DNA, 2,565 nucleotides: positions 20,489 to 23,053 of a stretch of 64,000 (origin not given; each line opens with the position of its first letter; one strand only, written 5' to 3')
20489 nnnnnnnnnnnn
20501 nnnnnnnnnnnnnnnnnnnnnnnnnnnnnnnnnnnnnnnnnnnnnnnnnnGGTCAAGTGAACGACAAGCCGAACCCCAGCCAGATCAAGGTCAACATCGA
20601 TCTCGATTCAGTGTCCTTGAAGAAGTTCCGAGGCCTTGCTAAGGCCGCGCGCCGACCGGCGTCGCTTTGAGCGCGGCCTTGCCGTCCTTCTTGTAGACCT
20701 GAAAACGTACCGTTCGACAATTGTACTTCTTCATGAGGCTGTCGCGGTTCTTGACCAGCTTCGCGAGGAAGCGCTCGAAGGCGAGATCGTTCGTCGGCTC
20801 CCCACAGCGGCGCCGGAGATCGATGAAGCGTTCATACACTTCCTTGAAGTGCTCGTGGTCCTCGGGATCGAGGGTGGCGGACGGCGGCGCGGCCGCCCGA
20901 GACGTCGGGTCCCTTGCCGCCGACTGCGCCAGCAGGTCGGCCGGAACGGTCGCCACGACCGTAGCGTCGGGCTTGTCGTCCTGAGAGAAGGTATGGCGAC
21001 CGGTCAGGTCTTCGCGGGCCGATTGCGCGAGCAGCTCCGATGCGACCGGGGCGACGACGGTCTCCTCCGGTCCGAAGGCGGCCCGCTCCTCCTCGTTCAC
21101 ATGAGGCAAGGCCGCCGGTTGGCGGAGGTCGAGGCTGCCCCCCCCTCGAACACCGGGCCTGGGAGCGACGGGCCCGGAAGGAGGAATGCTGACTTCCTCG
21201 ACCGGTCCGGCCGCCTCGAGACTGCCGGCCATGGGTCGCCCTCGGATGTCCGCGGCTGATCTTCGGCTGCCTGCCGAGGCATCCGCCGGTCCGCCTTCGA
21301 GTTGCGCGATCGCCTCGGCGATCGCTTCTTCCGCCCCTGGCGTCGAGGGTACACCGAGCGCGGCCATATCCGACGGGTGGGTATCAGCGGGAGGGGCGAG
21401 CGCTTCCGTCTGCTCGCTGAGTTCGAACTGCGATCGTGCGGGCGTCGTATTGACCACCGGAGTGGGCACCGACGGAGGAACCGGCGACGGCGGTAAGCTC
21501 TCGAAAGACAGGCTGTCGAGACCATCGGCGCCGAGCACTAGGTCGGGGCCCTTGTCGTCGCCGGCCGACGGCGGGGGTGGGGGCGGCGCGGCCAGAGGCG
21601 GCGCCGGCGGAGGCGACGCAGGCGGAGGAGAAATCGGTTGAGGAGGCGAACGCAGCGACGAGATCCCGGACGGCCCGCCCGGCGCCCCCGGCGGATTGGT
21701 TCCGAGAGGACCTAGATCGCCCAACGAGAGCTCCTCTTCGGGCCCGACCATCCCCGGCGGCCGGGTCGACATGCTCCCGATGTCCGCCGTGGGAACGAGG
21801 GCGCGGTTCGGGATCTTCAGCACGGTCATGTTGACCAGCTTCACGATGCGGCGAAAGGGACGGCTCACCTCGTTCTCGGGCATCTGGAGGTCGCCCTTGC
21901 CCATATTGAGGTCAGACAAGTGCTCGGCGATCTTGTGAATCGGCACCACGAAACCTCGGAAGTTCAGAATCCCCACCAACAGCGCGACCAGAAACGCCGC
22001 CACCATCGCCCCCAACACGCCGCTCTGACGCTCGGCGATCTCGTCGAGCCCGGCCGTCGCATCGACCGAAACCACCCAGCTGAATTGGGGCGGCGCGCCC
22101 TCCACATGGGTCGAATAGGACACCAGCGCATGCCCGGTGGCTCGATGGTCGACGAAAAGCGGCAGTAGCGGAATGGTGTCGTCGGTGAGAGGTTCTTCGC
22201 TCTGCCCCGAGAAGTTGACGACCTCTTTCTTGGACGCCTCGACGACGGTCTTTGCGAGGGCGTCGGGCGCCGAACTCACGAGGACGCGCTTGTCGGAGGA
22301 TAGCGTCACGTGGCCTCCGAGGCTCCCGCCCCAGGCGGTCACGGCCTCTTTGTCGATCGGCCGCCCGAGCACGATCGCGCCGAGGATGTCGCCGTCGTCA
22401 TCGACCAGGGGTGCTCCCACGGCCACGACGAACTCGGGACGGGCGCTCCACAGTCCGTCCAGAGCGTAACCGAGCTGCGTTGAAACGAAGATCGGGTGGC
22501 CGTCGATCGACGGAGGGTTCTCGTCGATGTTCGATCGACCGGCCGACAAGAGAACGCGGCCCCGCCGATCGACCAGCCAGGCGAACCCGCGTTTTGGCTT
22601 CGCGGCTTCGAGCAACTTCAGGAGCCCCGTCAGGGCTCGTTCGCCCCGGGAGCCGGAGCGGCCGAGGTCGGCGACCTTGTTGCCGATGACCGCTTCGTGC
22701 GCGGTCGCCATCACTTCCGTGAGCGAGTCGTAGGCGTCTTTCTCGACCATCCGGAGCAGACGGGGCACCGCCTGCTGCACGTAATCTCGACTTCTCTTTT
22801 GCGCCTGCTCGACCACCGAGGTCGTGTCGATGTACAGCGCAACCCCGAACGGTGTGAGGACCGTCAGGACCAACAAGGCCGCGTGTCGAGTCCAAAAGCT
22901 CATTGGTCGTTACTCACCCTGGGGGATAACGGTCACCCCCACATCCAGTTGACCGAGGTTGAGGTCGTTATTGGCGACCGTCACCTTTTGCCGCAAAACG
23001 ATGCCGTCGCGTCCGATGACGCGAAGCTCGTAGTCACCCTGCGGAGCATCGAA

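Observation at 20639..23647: dCache-HAMP receptor whose output is a long poly-Pro linker plus an unassigned roughly 75-aa C-terminal domain, co-oriented with a secreted beta-rich protein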

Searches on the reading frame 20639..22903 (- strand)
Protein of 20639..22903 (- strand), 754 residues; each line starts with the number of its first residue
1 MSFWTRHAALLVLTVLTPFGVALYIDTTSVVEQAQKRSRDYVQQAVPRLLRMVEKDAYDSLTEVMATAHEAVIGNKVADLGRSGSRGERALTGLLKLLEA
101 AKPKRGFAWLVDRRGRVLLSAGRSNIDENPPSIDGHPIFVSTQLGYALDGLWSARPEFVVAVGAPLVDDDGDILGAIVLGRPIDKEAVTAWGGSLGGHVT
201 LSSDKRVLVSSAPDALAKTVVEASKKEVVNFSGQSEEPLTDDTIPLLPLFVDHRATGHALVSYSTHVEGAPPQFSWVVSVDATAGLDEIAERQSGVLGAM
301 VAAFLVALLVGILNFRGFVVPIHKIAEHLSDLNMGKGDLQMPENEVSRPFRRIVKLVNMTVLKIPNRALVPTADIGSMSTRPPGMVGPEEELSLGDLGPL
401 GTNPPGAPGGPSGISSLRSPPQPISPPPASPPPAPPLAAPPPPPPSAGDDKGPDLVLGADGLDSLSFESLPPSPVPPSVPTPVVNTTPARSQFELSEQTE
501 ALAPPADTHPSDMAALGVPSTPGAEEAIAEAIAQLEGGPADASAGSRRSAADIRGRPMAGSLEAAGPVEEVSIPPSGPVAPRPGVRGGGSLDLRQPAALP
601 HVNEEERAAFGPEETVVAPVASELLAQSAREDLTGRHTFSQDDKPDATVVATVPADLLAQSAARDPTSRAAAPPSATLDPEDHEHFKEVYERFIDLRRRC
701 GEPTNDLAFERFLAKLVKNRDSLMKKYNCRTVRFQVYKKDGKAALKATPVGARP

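Call 3: search_protein_families(library=pfam, proteins=[window:20639-22903:-], max_evalue=0.1)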
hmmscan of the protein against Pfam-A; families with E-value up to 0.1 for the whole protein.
window:20639-22903:- (754 aa): 1 family
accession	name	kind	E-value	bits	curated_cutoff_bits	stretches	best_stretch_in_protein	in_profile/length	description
PF02743.24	dCache_1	-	0.00015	21.8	45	0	145-180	114-149/240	Cache domain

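Call 4: search_protein_families(library=ncbifam, proteins=[window:20639-22903:-], max_evalue=0.1)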
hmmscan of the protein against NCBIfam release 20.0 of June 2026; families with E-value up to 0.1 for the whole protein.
window:20639-22903:- (754 aa): 2 families
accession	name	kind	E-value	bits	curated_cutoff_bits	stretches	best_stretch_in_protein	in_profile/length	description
NF041620.1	MXAN_5187_fam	hypoth_equivalog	1.2e-42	147.5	200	1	10-750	6-600/601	MXAN_5187 family protein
NF041621.1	MXAN_5187_C_dom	domain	1.5e-26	92.6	30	1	682-750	2-70/70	MXAN_5187 C-terminal domain-containing protein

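Call 6: search_solved_structures(query=window:20639-22903:-, max_evalue=1, show_alignments=2)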
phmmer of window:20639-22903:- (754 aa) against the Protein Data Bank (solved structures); distinct sequences matched with E-value up to 1: 0.

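Call 42: find_homologous_proteins(query=window:20642-22903:-, max_evalue=0.00001)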
Query window:20642-22903:- (754 aa): 22 proteins with E <= 0.00001 among 8000 candidates.
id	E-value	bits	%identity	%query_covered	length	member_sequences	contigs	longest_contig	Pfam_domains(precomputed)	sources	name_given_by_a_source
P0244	0.0e+0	1059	68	100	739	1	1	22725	-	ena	-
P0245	1.1e-233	796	55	100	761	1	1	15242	-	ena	-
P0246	3.2e-228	778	54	100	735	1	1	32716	-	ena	-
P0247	1.3e-222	759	53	100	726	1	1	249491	-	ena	-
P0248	3.4e-220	751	53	100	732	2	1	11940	-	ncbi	ncbi:MAG: MXAN_5187 C-terminal domain-containing protein [Myxococcota bacterium]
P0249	6.2e-217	740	52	98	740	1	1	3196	-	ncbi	ncbi:MAG: MXAN_5187 C-terminal domain-containing protein, partial [Myxococcota bacterium]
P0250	4.8e-216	738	52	100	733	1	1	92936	-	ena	-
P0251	3.7e-210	718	50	100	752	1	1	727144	-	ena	-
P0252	6.3e-210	717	51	100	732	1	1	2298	-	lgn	-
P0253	1.3e-209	716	51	100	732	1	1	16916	-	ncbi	-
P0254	1.3e-151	524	56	27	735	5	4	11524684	-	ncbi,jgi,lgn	ncbi:MAG: MXAN_5187 C-terminal domain-containing protein [Deltaproteobacteria bacterium]|jgi:hypothe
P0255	9.2e-150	518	42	51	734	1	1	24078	-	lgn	-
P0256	7.5e-146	505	43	50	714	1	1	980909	-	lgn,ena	-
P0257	1.3e-138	482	40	49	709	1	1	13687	-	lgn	-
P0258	6.1e-127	443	38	50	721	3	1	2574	-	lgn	-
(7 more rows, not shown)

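Call 43: predict_structure(alignment_id=A2)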
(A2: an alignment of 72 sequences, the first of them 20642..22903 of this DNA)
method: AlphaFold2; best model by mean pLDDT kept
length: 754 residues; sequences in the alignment: 72
mean_pLDDT: 69.3   pTM: 0.52
mean pLDDT of the five models: 69.3, 68.0, 67.7, 64.8, 64.3
residues with pLDDT >= 90: 163; 70-90: 222; 50-70: 153; < 50: 216
segments of 3 or more residues with pLDDT < 50: 228-242, 365-382, 384-398, 400-404, 415-417, 459-467, 489-495, 509-524, 539-557, 559-570, 582-584, 586-599, 601-605, 607-610, 612-627, 632-650, 665-669
pLDDT, mean of each block of 10 residues (from residue 1): 79 90 89 87 93 90 89 89 85 87 83 88 68 79 76 81 90 91 94 96 94 93 67 35 62 67 88 92 86 89 88 74 77 72 64 72 51 43 47 46 47 50 65 66 59 49 45 62 50 50 48 38 55 58 42 47 44 52 45 45 44 42 44 44 41 65 49 72 94 95 89 95 92 95 93 62
secondary structure, 60 per line:
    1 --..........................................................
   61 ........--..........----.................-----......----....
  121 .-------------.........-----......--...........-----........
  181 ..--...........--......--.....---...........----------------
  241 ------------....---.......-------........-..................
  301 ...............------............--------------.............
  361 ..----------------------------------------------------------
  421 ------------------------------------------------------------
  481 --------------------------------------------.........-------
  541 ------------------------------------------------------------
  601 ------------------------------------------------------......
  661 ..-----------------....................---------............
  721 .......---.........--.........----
elements in order (helices of 4 or more, strands of 3 or more residues): H3-68 H71-80 H85-101 E107-112 E117-121 H135-143 E149-154 E157-167 E173-182 H185-195 E198-203 E206-210 H214-224 H253-256 E260-266 E274-281 H283-315 H322-333 H348-362 H525-533 H655-662 H680-699 H709-727 E731-739 E742-750

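Call 47: fold_search(model_id=the predicted structure, library=pdb)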
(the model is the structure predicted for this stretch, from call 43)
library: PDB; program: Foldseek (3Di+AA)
matches with E <= 10: 861; with E <= 0.001: 130
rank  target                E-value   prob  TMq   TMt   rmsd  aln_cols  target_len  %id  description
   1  3c30                  1.5e-07  1.00  0.18  0.49  10.6       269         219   14  Crystal structure of the Vibrio Cholerae LuxQ periplasmic domain (SeMet) (released 2009-02-03)
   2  9a69_B                2.1e-07  1.00  0.28  0.32  13.7       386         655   10  Integrative model of MCPB-MCPC by crosslinking MS and deep learning (released 2024-09-18)
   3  6w3s_A                2.6e-07  1.00  0.19  0.47  10.0       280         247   12  Crystal structure of ligand-binding domain of Campylobacter jejuni chemoreceptor Tlp3 in complex with L-leucine (released 2020-05-20)
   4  3c38                  2.8e-07  1.00  0.18  0.49  10.3       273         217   13  Crystal structure of the periplasmic domain of Vibrio Cholerae LuxQ (released 2009-01-27)
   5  5ltx_A                3.3e-07  1.00  0.21  0.50   7.9       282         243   15  LIGAND BINDING DOMAIN OF PSEUDOMONAS AERUGINOSA PAO1 AMINO ACID CHEMORECEPTOR PCTA IN COMPLEX WITH L-MET (released 2017-09-20)
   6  2hj9_D                4.1e-07  1.00  0.18  0.51   7.7       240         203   10  Crystal structure of the Autoinducer-2-bound form of Vibrio harveyi LuxP complexed with the periplasmic domain of LuxQ (released 2006-09-26)
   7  5t65_B                4.1e-07  1.00  0.21  0.49   8.1       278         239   15  LIGAND BINDING DOMAIN OF PSEUDOMONAS AERUGINOSA PAO1 AMINO ACID CHEMORECEPTOR PCTA IN COMPLEX WITH L-ILE (released 2017-09-13)
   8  7prq_B                4.1e-07  1.00  0.21  0.40   9.7       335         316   13  Structure of the ligand binding domain of the PctD (PA4633) chemoreceptor of Pseudomonas aeruginosa PAO1 in complex wi (released 2022-05-11)
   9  7prq_A                4.3e-07  1.00  0.20  0.38  10.2       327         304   12  Structure of the ligand binding domain of the PctD (PA4633) chemoreceptor of Pseudomonas aeruginosa PAO1 in complex wi (released 2022-05-11)
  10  6w3o_A                4.8e-07  1.00  0.21  0.52   7.2       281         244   12  Crystal structure of ligand-binding domain of Campylobacter jejuni chemoreceptor Tlp3 in complex with 4-methylisoleuci (released 2020-05-20)
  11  6w3r_A                4.8e-07  1.00  0.21  0.51   7.2       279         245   13  Crystal structure of ligand-binding domain of Campylobacter jejuni chemoreceptor Tlp3 in complex with 3-methylisoleuci (released 2020-05-20)
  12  6f9g_D                5.1e-07  1.00  0.19  0.45   8.6       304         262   10  Ligand binding domain of P. putida KT2440 polyamine chemorecpetors McpU in complex putrescine. (released 2018-03-28)
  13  4xmr_B                5.7e-07  1.00  0.19  0.47   9.8       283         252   12  Crystal structure of the sensory domain of the Campylobacter jejuni chemoreceptor Tlp3 (CcmL) with isoleucine bound. (released 2015-11-04)
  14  6w3r_B                6.3e-07  1.00  0.20  0.50   9.2       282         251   13  Crystal structure of ligand-binding domain of Campylobacter jejuni chemoreceptor Tlp3 in complex with 3-methylisoleuci (released 2020-05-20)
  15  6w3x_A                6.3e-07  1.00  0.18  0.45  11.0       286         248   13  Crystal structure of ligand-binding domain of Campylobacter jejuni chemoreceptor Tlp3 in complex with L-valine (released 2020-05-20)
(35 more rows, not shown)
